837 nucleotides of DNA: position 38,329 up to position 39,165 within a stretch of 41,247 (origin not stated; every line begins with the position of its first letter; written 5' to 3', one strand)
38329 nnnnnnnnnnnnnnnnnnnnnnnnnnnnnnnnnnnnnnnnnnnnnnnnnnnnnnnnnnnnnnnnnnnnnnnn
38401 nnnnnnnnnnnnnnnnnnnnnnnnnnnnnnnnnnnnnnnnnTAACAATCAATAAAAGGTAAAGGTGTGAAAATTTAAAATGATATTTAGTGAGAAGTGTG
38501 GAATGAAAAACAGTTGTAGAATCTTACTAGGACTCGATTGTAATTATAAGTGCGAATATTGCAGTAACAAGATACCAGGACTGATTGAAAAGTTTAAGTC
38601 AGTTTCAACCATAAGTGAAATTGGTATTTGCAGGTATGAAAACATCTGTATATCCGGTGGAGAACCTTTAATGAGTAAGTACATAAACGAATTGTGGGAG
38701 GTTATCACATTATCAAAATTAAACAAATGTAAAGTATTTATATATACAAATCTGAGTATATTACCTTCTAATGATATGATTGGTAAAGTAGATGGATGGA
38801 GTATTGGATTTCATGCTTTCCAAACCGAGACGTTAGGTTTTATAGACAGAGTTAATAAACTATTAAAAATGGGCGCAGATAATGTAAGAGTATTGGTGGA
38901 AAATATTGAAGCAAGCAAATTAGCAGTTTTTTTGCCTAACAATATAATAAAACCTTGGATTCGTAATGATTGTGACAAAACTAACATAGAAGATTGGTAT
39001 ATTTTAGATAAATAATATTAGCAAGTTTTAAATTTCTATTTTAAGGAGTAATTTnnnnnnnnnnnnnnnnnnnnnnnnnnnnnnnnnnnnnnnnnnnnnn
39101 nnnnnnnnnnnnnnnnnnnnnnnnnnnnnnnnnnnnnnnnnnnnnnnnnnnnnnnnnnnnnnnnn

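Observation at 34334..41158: Five-gene cassette (PncC-like deamidase, 2TM protein, 877-aa adenosine-deaminase-fold protein, minimal radical SAM, NadR-like NMNAT/kinase): candidate undescribed nucleotide-targeting system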

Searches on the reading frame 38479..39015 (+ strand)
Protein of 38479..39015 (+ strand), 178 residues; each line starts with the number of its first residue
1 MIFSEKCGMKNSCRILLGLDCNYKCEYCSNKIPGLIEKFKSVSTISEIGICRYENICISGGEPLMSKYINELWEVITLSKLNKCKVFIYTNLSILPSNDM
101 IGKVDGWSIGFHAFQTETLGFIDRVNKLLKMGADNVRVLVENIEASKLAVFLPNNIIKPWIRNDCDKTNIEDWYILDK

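Call 4: search_protein_families(library=pfam, proteins=[window:38479-39015:+], max_evalue=0.1)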
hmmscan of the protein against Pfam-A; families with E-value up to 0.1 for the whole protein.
window:38479-39015:+ (178 aa): 2 families
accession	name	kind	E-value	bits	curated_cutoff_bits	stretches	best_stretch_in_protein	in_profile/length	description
PF04055.27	Radical_SAM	-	4.6e-08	33.9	29.5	1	20-145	6-135/166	Radical SAM superfamily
PF13353.11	Fer4_12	-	0.06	14.1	22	0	18-90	12-90/137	4Fe-4S single cluster domain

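Call 5: search_protein_families(library=padloc, proteins=[window:38479-39015:+], max_evalue=0.1)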
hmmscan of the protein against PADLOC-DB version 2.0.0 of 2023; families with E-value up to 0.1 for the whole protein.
window:38479-39015:+ (178 aa): 2 families
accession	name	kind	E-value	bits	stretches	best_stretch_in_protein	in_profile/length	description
PDLC02903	pVip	-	1.2e-11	42.6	1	20-147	9-136/257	Viperins not associated with kinases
PDLC02904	pVip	-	2e-10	38.7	1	20-149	12-142/262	Viperins associated with kinases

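Call 6: search_protein_families(library=ncbifam, proteins=[window:38479-39015:+], max_evalue=0.1)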
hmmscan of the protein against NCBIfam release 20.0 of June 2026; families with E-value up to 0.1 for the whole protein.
window:38479-39015:+ (178 aa): 21 families
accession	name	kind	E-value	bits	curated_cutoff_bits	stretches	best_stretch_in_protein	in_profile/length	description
NF038283.1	viperin_w_prok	equivalog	3.9e-08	32.8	180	1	20-145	11-149/281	viperin family antiviral radical SAM protein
TIGR02495.1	NrdG2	equivalog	8.4e-06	25.3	131.15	1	20-93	25-100/193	anaerobic ribonucleoside-triphosphate reductase activating protein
TIGR03963.1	rSAM_QueE_Clost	equivalog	9.5e-06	25.4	260.1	1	20-94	28-104/219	putative 7-carboxy-7-deazaguanine synthase QueE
NF033640.1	N_Twi_rSAM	subfamily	3.1e-05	23.2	170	1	52-99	172-220/398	twitch domain-containing radical SAM protein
NF001199.0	PRK00164.2-1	equivalog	4.5e-05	22.7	231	1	12-96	13-100/308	GTP 3',8-cyclase MoaA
TIGR02666.1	moaA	equivalog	8.1e-05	21.7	284.05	1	13-95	12-103/336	GTP 3',8-cyclase MoaA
TIGR03977.1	rSAM_pair_HxsC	equivalog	0.00013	20.9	267.9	1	11-100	25-116/292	His-Xaa-Ser system radical SAM maturase HxsC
TIGR04250.1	SCM_rSAM_ScmE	equivalog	0.00044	19.2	400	1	15-91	7-85/358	SynChlorMet cassette radical SAM/SPASM protein ScmE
TIGR02668.1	moaA_archaeal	equivalog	0.00057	19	325.25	1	12-95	11-97/303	GTP 3',8-cyclase MoaA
NF045574.1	sacti_mat_StsB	exception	0.0007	18.5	625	1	20-98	105-184/466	StsB family radical SAM/SPASM domain sactipeptide maturase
TIGR04054.1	rSAM_NirJ1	equivalog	0.0081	14.8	650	1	20-110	45-136/387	putative heme d1 biosynthesis radical SAM protein NirJ1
TIGR04167.1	rSAM_SeCys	equivalog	0.0087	15.3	300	1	14-98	11-96/303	arsenosugar biosynthesis radical SAM (seleno)protein ArsS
TIGR04055.1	rSAM_NirJ2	equivalog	0.011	15.3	500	1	20-81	9-74/326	putative heme d1 biosynthesis radical SAM protein NirJ2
TIGR03470.1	HpnH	equivalog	0.012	14.7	225.05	1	20-77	37-97/318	adenosyl-hopene transferase HpnH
TIGR04349.1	rSAM_QueE_gams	hypoth_equivalog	0.013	15.2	300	1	20-74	28-83/210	7-carboxy-7-deazaguanine synthase QueE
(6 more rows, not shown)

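Call 19: find_homologous_proteins(query=window:38479-39015:+, max_evalue=0.001)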
Query window:38479-39015:+ (178 aa): 4 proteins with E <= 0.001 among 74 candidates.
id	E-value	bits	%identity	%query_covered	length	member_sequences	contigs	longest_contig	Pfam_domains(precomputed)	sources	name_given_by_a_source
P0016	2.6e-110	384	100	96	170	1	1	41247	PF04055.28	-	-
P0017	2.5e-44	169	47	94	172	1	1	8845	PF04055.28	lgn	-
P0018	1.4e-43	167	47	96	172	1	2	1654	-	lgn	-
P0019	5.1e-33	132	39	94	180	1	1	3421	PF04055.28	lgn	-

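Call 20: find_encoding_contigs(protein=P0017, flank=10000, max_places=2)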
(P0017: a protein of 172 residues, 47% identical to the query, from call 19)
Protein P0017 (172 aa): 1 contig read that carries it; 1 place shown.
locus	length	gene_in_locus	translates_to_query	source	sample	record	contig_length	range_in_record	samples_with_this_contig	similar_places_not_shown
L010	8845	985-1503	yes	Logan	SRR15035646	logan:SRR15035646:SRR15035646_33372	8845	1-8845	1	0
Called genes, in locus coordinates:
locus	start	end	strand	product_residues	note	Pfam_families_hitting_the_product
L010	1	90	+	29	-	?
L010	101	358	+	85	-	-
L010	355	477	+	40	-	-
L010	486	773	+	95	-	-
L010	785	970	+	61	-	-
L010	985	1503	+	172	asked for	PF04055:Radical_SAM (weak)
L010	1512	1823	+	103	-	-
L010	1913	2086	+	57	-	-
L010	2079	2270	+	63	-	-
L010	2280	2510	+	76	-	-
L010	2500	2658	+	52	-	-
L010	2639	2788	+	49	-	-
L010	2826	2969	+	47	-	-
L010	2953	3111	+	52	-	-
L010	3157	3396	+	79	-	-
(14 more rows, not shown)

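Call 21: find_encoding_contigs(protein=P0019, flank=10000, max_places=2)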
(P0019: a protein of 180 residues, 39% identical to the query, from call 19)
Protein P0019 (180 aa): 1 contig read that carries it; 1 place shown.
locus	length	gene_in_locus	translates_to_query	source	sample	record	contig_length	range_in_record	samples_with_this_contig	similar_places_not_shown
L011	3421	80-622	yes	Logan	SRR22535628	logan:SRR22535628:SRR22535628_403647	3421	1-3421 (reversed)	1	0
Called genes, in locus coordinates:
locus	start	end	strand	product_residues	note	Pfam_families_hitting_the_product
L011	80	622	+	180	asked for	PF04055:Radical_SAM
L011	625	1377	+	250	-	PF04338:DUF481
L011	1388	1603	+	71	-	-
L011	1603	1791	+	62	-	-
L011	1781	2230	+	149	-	PF09424:YqeY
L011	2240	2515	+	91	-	-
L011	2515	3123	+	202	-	-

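Call 22: search_protein_families(library=phrogs, proteins=[window:38479-39015:+], max_evalue=0.01)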
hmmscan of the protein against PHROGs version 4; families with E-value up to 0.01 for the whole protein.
window:38479-39015:+ (178 aa): 5 families
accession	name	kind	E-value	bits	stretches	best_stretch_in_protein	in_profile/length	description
phrog_13987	-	other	2.1e-09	38.1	1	7-123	11-133/274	radical SAM domain-containing protein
phrog_31524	-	unknown function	4.9e-09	37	1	9-136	1-124/190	-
phrog_1802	-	other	7.3e-06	26.1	1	12-96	45-142/556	radical SAM domain-containing protein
phrog_14086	-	other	0.0004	20.9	1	15-99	91-182/353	radical SAM domain-containing protein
phrog_2076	-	moron, auxiliary metabolic gene and host takeover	0.0005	20.6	1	21-115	41-131/247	QueE-like radical SAM domain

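Call 24: search_solved_structures(query=window:38479-39015:+, max_evalue=1)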
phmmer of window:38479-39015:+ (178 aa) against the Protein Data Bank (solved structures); distinct sequences matched with E-value up to 1: 0.

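Call 26: find_related_loci(query=window:38479-39015:+, collection=viral_contigs, flank=8000)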
Query window:38479-39015:+ (178 aa) in viral_contigs; peptide patterns used: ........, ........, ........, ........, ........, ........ (x = any residue, [..] = any of these).
32 stretches matched a pattern, but none encodes a relative of the query by tblastn (E <= 1e-3).

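Call 29: search_dna_similar(query=window:38479-39015:+, collection=phages, mode=protein, max_rows=25, max_evalue=0.001)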
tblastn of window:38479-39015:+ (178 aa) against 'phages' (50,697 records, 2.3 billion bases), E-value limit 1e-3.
Records with a match: 3; places in all: 3; records where one place covers at least 80% of the query: 0.
Best place of each record, by identity: <60% 3.
By first word of the organism name: uncultured 2; Mycobacterium 1.
By host as written in the record: - 2; Mycobacterium smegmatis mc2 155 1.
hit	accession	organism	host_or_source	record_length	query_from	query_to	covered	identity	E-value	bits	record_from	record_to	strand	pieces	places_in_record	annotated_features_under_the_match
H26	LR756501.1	uncultured phage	metagenomic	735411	10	144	76%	26.1%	2e-4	47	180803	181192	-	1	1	record has no annotation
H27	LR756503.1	uncultured phage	metagenomic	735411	10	144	76%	26.1%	2e-4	47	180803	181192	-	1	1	record has no annotation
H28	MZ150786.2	Mycobacterium phage Knocker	Mycobacterium smegmatis mc2 155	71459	19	109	51%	22.4%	9e-5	47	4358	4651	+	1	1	7: QueE-like queosine biosynthesis protein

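Call 52: find_related_loci(query=A2, collection=viral_contigs, flank=8000)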
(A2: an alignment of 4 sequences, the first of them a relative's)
Query A2 (170 aa) in viral_contigs; peptide patterns used: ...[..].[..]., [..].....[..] (x = any residue, [..] = any of these).
600 stretches matched a pattern (row limit reached: there are more); 23 encode a relative of the query (tblastn E <= 1e-3); 23 distinct loci.
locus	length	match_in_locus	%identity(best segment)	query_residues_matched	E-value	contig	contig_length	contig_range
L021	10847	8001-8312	35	6-102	5e-9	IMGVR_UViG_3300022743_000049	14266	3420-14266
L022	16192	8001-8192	36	2-64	2e-6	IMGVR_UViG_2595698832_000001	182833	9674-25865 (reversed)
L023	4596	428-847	29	8-135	4e-6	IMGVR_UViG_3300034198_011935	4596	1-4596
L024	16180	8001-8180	44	6-57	8e-6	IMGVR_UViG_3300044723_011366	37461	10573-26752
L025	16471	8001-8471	24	8-159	9e-6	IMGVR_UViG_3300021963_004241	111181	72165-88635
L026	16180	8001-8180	44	6-57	8e-6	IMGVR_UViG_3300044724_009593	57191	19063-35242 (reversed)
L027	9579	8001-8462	25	8-154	1e-5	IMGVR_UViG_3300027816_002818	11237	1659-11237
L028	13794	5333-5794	25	8-154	1e-5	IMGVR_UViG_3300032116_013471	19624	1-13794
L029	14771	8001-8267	35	8-85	1e-5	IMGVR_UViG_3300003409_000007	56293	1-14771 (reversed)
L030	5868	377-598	30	13-89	2e-5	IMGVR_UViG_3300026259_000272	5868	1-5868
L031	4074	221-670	27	8-150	2e-5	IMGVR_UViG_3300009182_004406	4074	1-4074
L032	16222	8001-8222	30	13-89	2e-5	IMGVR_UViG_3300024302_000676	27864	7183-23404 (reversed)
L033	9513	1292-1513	30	13-89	2e-5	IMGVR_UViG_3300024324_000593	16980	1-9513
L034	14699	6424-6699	30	4-85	3e-5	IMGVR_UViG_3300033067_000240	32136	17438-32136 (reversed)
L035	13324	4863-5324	24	8-154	2e-5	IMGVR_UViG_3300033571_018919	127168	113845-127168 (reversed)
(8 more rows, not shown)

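Call 56: predict_structure(alignment_id=A2)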
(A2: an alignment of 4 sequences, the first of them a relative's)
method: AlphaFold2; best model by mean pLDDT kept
length: 170 residues; sequences in the alignment: 4
mean_pLDDT: 86.0   pTM: 0.83
mean pLDDT of the five models: 86.0, 82.6, 76.5, 73.5, 66.7
residues with pLDDT >= 90: 80; 70-90: 73; 50-70: 15; < 50: 2
segments of 3 or more residues with pLDDT < 50: none
pLDDT, mean of each block of 10 residues (from residue 1): 86 61 78 89 93 84 92 95 88 93 78 93 95 88 92 72 85
secondary structure, 60 per line:
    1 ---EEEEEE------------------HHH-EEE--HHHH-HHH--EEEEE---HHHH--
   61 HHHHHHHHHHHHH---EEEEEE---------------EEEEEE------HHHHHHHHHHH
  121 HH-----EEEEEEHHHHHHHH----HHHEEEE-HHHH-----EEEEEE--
elements in order: E4-9 E32-34 H37-40 E47-51 H55-58 H61-73 E77-82 E98-103 H110-122 E128-133 H134-141 E149-152 H154-157 E163-168

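Call 59: fold_search(model_id=the predicted structure, library=pdb)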
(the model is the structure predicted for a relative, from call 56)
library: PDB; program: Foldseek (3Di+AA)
matches with E <= 10: 1303; with E <= 0.001: 0
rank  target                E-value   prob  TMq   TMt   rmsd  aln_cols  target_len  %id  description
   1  8ai4_A                2.4e-03  1.00  0.60  0.36   7.6       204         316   14  Crystal structure of radical SAM epimerase EpeE C223A mutant from Bacillus subtilis with [4Fe-4S] clusters, S-adenosyl (released 2024-01-10)
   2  8ai3_A                5.9e-03  1.00  0.56  0.34   8.0       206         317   14  Crystal structure of radical SAM epimerase EpeE C223A mutant from Bacillus subtilis with [4Fe-4S] clusters and S-adeno (released 2024-01-10)
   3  8ai6_A                6.2e-03  1.00  0.57  0.34   7.9       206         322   16  Crystal structure of radical SAM epimerase EpeE D210A mutant from Bacillus subtilis with [4Fe-4S] clusters, S-adenosyl (released 2024-01-10)
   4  8ai6_B                7.9e-03  1.00  0.58  0.34   6.8       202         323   16  Crystal structure of radical SAM epimerase EpeE D210A mutant from Bacillus subtilis with [4Fe-4S] clusters, S-adenosyl (released 2024-01-10)
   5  8ai4_B                8.4e-03  0.99  0.56  0.33   8.0       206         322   14  Crystal structure of radical SAM epimerase EpeE C223A mutant from Bacillus subtilis with [4Fe-4S] clusters, S-adenosyl (released 2024-01-10)
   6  8ai3_B                1.1e-02  1.00  0.59  0.34   7.8       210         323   17  Crystal structure of radical SAM epimerase EpeE C223A mutant from Bacillus subtilis with [4Fe-4S] clusters and S-adeno (released 2024-01-10)
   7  8ai1_A                1.1e-02  1.00  0.58  0.35   7.9       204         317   15  Crystal structure of radical SAM epimerase EpeE from Bacillus subtilis with [4Fe-4S] clusters and S-adenosyl-L-homocys (released 2024-01-10)
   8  3t7v                  1.5e-02  0.99  0.53  0.30   6.9       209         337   14  Crystal structure of methylornithine synthase (PylB) (released 2011-11-30)
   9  8ai2_B                1.5e-02  0.98  0.55  0.32   7.9       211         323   15  Crystal structure of radical SAM epimerase EpeE from Bacillus subtilis with [4Fe-4S] clusters, S-adenosyl-L-homocystei (released 2024-01-10)
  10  8ai1_B                2.6e-02  0.98  0.56  0.33   7.8       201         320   15  Crystal structure of radical SAM epimerase EpeE from Bacillus subtilis with [4Fe-4S] clusters and S-adenosyl-L-homocys (released 2024-01-10)
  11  2c3z                  3.7e-02  0.93  0.44  0.36   7.0       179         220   10  Crystal structure of a truncated variant of indole-3-glycerol phosphate synthase from Sulfolobus solfataricus (released 2005-10-13)
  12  6w6a_B                4.1e-02  0.72  0.36  0.26   9.3       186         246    9  Crystal structure of a pyridoxine 5'-phosphate synthease from Stenotrophomonas maltophilia K279a (released 2020-03-25)
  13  5ts2_A                4.6e-02  0.60  0.32  0.32  11.1       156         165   12  Crystal structure of a phosphopantetheine adenylyltransferase (CoaD, PPAT) from Pseudomonas aeruginosa bound to dephos (released 2016-11-09)
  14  2p0o                  4.9e-02  0.77  0.32  0.19   6.8       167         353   17  Crystal structure of a conserved protein from locus EF_2437 in Enterococcus faecalis with an unknown function (released 2007-03-27)
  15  1rkd                  5.9e-02  0.98  0.39  0.23   7.4       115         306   11  E. COLI RIBOKINASE COMPLEXED WITH RIBOSE AND ADP (released 1998-03-04)
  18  6b4c_C                7.0e-02  0.93  0.49  0.35   5.5       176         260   13  Structure of Viperin from Trichoderma virens (released 2018-07-25)
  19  6b4c_B                7.4e-02  0.95  0.51  0.36   5.7       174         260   13  Structure of Viperin from Trichoderma virens (released 2018-07-25)
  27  6b4c_K                1.0e-01  0.97  0.46  0.32   3.6       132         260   15  Structure of Viperin from Trichoderma virens (released 2018-07-25)
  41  6b4c_E                1.4e-01  0.87  0.48  0.34   4.6       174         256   12  Structure of Viperin from Trichoderma virens (released 2018-07-25)
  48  6b4c_H                1.5e-01  0.87  0.50  0.35   4.5       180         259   12  Structure of Viperin from Trichoderma virens (released 2018-07-25)
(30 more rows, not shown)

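Call 60: fold_search(model_id=the predicted structure, library=viral)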
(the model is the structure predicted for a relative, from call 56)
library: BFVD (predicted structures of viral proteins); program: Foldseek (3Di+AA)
matches with E <= 10: 690; with E <= 0.001: 3
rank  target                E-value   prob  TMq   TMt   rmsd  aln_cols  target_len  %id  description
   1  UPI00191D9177         3.1e-05  1.00  0.60  0.57   5.1       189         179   23  (no name look-up for this kind of identifier)
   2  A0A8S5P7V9            2.6e-04  1.00  0.56  0.54   4.6       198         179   20  Radical SAM protein [Siphoviridae sp. ctmYS12]
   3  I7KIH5                4.4e-04  1.00  0.55  0.33   5.4       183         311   21  Radical SAM domain-containing protein [Campylobacter phage CP21]
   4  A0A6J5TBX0            1.7e-03  1.00  0.54  0.32   6.0       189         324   18  QueE 7-carboxy-7-deazaguanine synthase [uncultured Caudovirales phage]
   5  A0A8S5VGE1            2.9e-03  1.00  0.54  0.29   6.3       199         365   18  Fe-S oxidoreductase [Myoviridae sp. ctkfK18]
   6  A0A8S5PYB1            4.1e-03  1.00  0.55  0.36   4.7       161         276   20  Radical SAM core domain-containing protein [Podoviridae sp. ctIlO27]
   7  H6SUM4                6.9e-03  1.00  0.51  0.51   6.7       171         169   18  NrdG or pyruvate formate-lyase activating enzyme [Campylobacter virus IBB35]
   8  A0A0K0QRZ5            7.4e-03  0.99  0.53  0.37   8.5       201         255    7  Radical SAM protein [Citrobacter phage IME-CF2]
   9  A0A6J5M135            1.2e-02  1.00  0.54  0.27   5.5       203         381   13  Radical_SAM domain containing protein [uncultured Caudovirales phage]
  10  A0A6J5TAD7            1.2e-02  0.99  0.51  0.33   5.9       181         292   17  4Fe-4S single cluster domain containing protein [uncultured Caudovirales phage]
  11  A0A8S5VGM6            1.3e-02  0.99  0.58  0.32   7.6       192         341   12  Tungsten cofactor oxidoreductase radical SAM maturase [Myoviridae sp. ctkfK18]
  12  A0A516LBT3            1.8e-02  0.99  0.50  0.20   5.8       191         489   15  (no name in the UniProt tables at hand)
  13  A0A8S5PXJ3            1.9e-02  0.99  0.56  0.31   6.4       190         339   15  Putative Fe-S oxidoreductase [Podoviridae sp. ctIlO27]
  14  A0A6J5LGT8            2.0e-02  0.95  0.41  0.25   5.8       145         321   18  Radical_SAM domain containing protein [uncultured Caudovirales phage]
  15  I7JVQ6                3.0e-02  0.99  0.56  0.35   5.0       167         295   20  Radical SAM domain-containing protein [Campylobacter phage CP21]
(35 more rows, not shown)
